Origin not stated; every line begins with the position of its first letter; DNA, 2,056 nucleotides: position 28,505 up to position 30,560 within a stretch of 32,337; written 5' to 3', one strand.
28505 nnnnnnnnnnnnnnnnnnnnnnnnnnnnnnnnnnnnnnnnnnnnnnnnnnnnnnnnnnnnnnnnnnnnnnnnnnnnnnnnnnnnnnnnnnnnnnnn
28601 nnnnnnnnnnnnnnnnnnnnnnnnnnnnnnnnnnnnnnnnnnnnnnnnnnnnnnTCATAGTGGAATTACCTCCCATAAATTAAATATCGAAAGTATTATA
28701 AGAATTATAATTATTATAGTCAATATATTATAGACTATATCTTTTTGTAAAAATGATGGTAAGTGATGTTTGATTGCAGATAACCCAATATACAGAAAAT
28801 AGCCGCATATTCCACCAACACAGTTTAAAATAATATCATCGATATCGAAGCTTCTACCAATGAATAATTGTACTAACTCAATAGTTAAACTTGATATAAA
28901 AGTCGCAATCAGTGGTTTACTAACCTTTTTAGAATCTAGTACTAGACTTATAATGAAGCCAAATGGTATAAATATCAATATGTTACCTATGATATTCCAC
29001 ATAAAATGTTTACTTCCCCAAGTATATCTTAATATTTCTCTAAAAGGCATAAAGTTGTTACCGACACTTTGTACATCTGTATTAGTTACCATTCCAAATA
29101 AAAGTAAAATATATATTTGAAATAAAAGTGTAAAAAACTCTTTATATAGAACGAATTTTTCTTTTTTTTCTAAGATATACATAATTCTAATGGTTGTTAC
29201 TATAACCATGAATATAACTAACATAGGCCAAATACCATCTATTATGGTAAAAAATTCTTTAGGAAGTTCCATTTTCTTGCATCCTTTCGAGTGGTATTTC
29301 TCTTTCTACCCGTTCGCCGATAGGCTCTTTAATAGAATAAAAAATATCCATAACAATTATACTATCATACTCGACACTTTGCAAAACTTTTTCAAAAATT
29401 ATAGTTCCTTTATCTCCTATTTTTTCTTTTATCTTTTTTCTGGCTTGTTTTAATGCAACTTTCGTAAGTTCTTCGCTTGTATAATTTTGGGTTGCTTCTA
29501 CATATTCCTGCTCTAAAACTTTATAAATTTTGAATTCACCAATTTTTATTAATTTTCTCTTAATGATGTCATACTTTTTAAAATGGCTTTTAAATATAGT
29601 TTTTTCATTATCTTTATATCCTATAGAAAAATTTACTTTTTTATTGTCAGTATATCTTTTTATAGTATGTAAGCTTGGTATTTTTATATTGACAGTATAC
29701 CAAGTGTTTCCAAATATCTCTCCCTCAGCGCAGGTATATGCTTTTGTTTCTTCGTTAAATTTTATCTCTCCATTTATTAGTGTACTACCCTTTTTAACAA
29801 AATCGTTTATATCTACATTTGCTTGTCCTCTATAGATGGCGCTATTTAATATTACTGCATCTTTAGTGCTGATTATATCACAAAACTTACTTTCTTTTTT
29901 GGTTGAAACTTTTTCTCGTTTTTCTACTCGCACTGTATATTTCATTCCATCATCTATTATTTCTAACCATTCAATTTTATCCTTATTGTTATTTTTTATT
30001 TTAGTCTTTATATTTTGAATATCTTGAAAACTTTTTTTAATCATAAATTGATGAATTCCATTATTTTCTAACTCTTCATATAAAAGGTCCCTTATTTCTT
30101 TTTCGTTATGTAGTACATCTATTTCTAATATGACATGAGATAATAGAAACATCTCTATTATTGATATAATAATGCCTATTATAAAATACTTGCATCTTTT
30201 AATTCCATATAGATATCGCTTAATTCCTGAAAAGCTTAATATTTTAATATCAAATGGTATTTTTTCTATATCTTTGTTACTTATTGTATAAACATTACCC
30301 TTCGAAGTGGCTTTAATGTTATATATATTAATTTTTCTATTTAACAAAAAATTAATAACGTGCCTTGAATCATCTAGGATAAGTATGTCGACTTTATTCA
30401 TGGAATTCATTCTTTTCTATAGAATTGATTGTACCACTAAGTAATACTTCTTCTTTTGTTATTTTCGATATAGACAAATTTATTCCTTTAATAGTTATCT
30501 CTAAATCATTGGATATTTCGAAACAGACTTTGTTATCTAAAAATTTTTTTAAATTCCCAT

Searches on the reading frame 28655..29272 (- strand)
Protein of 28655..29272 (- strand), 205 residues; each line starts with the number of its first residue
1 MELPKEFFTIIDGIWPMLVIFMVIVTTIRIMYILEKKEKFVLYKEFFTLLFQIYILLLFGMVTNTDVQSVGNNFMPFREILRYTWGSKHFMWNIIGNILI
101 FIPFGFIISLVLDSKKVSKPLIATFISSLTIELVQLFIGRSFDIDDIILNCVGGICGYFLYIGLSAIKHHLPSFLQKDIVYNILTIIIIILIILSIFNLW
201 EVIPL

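Call 81: search_protein_families(library=pfam, proteins=[window:28655-29272:-], max_evalue=0.00001)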
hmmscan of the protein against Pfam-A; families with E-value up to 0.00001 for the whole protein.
window:28655-29272:- (205 aa): 1 family
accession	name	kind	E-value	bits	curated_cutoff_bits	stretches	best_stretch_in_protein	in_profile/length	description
PF04892.17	VanZ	-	1.4e-24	87.5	30.1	1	49-162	4-123/126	VanZ like family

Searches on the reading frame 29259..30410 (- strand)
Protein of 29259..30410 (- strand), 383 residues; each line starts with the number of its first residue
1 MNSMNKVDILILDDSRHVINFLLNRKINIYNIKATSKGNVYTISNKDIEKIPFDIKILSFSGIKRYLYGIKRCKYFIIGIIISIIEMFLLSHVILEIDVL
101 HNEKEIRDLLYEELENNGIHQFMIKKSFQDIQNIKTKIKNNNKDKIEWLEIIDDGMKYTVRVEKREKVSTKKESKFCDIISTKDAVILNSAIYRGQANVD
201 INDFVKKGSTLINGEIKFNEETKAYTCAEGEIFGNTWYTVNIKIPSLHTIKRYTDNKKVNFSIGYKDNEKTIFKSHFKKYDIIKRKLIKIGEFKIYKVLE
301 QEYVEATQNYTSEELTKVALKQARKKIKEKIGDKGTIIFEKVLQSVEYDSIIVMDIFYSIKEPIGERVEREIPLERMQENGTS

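Call 81: search_protein_families(library=pfam, proteins=[window:29259-30410:-], max_evalue=0.00001)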
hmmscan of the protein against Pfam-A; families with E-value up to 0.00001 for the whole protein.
window:29259-30410:- (383 aa): 1 family
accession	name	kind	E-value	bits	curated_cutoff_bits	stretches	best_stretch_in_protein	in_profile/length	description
PF06898.16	YqfD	-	1.8e-55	188.8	25.2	1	17-364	18-379/379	Putative stage IV sporulation protein YqfD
